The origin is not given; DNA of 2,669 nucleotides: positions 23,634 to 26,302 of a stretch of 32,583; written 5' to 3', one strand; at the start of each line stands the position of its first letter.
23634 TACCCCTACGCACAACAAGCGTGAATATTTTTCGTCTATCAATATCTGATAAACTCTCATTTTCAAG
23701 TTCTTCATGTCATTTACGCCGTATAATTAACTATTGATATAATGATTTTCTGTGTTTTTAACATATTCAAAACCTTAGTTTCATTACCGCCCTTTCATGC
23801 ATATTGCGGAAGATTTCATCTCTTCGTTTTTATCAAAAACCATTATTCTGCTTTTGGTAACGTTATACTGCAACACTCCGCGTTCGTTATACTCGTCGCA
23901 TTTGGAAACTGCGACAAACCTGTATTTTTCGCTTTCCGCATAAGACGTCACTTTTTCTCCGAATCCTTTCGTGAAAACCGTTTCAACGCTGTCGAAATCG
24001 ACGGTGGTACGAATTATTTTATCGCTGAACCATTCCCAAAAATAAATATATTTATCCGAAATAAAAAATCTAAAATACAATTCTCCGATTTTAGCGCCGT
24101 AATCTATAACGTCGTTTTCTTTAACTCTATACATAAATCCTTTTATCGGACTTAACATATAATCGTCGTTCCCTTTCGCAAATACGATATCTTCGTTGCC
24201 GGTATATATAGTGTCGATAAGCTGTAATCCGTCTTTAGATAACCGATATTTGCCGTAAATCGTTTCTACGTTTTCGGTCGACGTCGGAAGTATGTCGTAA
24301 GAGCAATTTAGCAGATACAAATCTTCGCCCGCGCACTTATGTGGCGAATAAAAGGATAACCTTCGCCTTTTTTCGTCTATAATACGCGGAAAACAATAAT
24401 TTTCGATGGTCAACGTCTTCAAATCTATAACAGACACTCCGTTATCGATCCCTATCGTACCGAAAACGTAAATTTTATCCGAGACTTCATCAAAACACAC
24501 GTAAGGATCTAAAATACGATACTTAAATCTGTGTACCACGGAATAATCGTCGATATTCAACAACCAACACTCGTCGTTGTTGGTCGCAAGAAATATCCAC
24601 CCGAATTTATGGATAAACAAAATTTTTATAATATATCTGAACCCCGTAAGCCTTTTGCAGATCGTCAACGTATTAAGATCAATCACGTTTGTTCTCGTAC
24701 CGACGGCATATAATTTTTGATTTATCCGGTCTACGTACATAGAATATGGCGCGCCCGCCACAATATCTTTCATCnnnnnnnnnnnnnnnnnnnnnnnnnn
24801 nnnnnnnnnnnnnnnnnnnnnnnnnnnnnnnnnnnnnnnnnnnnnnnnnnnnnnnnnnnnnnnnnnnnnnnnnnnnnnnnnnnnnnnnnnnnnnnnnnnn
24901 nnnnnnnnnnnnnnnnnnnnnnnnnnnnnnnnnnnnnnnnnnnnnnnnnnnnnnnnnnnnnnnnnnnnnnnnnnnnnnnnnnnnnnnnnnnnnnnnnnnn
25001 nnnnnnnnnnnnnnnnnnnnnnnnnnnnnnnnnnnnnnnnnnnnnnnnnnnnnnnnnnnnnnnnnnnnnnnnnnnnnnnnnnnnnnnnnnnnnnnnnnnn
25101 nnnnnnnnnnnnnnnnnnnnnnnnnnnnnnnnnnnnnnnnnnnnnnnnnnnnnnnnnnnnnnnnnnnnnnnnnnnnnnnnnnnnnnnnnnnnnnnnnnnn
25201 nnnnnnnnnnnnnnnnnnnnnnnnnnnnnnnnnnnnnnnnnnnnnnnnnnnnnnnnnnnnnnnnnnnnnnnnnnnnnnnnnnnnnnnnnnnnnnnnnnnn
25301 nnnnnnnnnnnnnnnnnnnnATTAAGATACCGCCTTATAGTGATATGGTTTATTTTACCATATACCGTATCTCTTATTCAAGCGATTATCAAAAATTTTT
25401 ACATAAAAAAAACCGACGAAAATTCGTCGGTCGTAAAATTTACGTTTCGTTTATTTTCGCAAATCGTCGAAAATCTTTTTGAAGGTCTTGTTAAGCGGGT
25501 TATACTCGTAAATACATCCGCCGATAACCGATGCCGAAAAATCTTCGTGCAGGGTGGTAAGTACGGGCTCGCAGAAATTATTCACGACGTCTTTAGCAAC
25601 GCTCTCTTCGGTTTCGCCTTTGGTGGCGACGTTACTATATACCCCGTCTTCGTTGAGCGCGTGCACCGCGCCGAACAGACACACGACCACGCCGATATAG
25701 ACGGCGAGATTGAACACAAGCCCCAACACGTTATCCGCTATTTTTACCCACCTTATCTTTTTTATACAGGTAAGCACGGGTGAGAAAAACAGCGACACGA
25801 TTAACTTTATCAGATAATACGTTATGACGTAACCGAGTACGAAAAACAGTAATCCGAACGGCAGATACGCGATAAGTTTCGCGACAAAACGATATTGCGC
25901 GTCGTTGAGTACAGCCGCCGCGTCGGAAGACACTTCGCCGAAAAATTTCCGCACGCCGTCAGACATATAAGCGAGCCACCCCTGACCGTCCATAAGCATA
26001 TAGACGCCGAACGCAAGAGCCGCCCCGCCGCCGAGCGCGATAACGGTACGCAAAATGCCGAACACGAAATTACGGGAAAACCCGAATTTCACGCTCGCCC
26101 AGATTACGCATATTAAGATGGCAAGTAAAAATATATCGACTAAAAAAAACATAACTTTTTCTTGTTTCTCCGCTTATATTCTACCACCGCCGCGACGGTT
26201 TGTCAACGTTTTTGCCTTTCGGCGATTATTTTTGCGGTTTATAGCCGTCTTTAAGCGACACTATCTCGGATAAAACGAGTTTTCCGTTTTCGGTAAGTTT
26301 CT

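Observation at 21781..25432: AT-rich orphan toxin block inserted directly upstream of the ecfA1-ecfA2-ecfT-truA-rplM-rpsI string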

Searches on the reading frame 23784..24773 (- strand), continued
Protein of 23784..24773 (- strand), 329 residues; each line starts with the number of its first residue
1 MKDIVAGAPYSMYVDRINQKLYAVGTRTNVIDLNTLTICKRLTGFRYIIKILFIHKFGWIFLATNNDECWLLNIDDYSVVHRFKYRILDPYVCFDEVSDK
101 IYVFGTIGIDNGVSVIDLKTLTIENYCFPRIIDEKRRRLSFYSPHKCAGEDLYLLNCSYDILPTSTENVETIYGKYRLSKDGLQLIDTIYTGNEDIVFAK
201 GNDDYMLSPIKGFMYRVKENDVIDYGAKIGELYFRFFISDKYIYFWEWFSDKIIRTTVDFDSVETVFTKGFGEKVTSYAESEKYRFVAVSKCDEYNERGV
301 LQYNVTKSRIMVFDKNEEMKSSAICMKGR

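Call 48: search_protein_families(library=ncbifam, max_evalue=0.01, proteins=[L023:2454-4712:+])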
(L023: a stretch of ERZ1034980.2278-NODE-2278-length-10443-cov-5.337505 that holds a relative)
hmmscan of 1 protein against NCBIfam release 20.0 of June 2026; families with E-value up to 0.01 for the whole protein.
L023:2454-4712:+ (752 aa): 3 families
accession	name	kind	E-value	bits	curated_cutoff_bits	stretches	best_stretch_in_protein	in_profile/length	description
TIGR03696.1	Rhs_assc_core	domain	2.1e-19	69.8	32.5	1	508-597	1-76/76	RHS repeat-associated core domain-containing protein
NF041261.1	RHS_core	equivalog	3.6e-05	21.8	2000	1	523-595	1195-1259/1261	RHS element core protein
TIGR01643.1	YD_repeat_2x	repeat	0.00038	20.8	15.8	0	145-179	3-37/42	YD repeat-containing protein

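Call 59: search_protein_families(library=pfam, alignment_id=A4, max_evalue=0.01)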
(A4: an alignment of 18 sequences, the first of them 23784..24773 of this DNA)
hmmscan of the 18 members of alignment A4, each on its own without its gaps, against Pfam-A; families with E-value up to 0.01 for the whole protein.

A. member 1, window:23784-24773:- (329 aa): 0 families

B. families by the number of members that match (of 18 scanned): 1 family
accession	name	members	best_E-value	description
PF13306.12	LRR_5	1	4.3e-21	BspA type Leucine rich repeat region (6 copies)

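Call 72: search_dna_similar(query=window:23784-24773:-, collection=plasmids, mode=protein, max_evalue=0.001, max_rows=10)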
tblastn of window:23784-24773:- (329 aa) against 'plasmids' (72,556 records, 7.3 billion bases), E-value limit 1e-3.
No match.

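Call 76: find_encoding_contigs(protein=P0028, flank=6000, max_places=4)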
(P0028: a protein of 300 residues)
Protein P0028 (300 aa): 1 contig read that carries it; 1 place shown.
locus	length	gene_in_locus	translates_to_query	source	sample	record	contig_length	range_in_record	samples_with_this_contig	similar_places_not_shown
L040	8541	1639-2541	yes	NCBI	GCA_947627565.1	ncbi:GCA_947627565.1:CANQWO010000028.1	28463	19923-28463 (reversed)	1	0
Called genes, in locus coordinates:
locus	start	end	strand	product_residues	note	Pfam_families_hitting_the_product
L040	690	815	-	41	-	-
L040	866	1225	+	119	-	PF00144:Beta-lactamase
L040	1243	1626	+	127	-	-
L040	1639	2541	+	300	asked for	-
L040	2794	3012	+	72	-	PF04014:MazE_antitoxin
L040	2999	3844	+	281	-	PF00005:ABC_tran, PF13304:AAA_21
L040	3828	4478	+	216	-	PF13346:ABC2_membrane_5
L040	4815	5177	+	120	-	-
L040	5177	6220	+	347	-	PF01554:MatE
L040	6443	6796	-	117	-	PF07883:Cupin_2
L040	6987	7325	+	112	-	PF01638:HxlR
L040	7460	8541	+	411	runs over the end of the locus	PF01381:HTH_3, PF12844:HTH_19, PF13560:HTH_31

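Call 77: find_encoding_contigs(protein=P0017, flank=6000, max_places=4)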
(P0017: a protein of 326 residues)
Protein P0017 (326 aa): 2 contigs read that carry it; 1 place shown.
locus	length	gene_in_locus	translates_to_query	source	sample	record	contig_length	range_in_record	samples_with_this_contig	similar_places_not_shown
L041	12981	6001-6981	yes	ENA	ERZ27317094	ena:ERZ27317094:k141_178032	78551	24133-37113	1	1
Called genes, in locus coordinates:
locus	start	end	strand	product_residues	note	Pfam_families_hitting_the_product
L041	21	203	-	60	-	-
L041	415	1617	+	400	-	PF01204:Trehalase, PF03200:Glyco_hydro_63 (faint), PF22422:MGH1-like_GH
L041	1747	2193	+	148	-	PF22381:Staph_reg_Sar_Rot, PF01047:MarR, PF12802:MarR_2, PF13463:HTH_27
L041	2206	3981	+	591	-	PF00664:ABC_membrane, PF00005:ABC_tran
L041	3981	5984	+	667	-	PF00664:ABC_membrane, PF02463:SMC_N (faint), PF00005:ABC_tran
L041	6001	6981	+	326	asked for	-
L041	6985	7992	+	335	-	-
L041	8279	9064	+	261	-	PF00318:Ribosomal_S2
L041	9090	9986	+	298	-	PF00889:EF_TS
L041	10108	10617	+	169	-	-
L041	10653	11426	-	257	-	-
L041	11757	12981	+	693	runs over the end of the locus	PF12437:GSIII_N, PF00120:Gln-synt_C, PF18318:Gln-synt_C-ter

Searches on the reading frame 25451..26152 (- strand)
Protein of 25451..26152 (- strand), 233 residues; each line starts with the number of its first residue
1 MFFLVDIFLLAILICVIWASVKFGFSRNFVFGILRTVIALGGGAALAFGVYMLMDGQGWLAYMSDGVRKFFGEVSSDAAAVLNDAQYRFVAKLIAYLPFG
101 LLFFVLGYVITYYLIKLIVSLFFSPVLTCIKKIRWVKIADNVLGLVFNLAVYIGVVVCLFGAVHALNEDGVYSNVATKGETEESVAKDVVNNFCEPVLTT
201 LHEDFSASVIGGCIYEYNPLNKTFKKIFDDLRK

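Call 6: search_protein_families(library=pfam, max_evalue=1, proteins=[window:25451-26152:-])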
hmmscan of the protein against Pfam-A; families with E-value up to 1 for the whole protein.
window:25451-26152:- (233 aa): 2 families
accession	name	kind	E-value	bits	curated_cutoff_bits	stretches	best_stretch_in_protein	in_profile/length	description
PF16114.10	Citrate_bind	-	0.038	14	26.8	1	156-232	48-118/177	ATP citrate lyase citrate-binding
PF19875.4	DUF6348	-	0.19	12.1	27.7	1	162-205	35-78/195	Family of unknown function (DUF6348)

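Call 7: search_protein_families(library=ncbifam, max_evalue=1, proteins=[window:25451-26152:-])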
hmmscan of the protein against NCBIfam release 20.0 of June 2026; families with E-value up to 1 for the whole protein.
window:25451-26152:- (233 aa): 0 families

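Call 21: find_related_loci(query=window:25451-26152:-, collection=genome_contigs, flank=10000)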
Query window:25451-26152:- (233 aa) in genome_contigs; peptide patterns used: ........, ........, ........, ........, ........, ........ (x = any residue, [..] = any of these).
202 stretches matched a pattern; 1 encode a relative of the query (tblastn E <= 1e-3); 1 distinct loci.
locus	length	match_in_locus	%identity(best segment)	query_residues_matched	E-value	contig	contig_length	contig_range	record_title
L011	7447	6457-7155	93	1-233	6e-147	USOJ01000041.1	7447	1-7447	uncultured Clostridiales bacterium isolate UMGS1915 genome assembly, contig: NODE_4222_length_7447_cov_2.595373, whole g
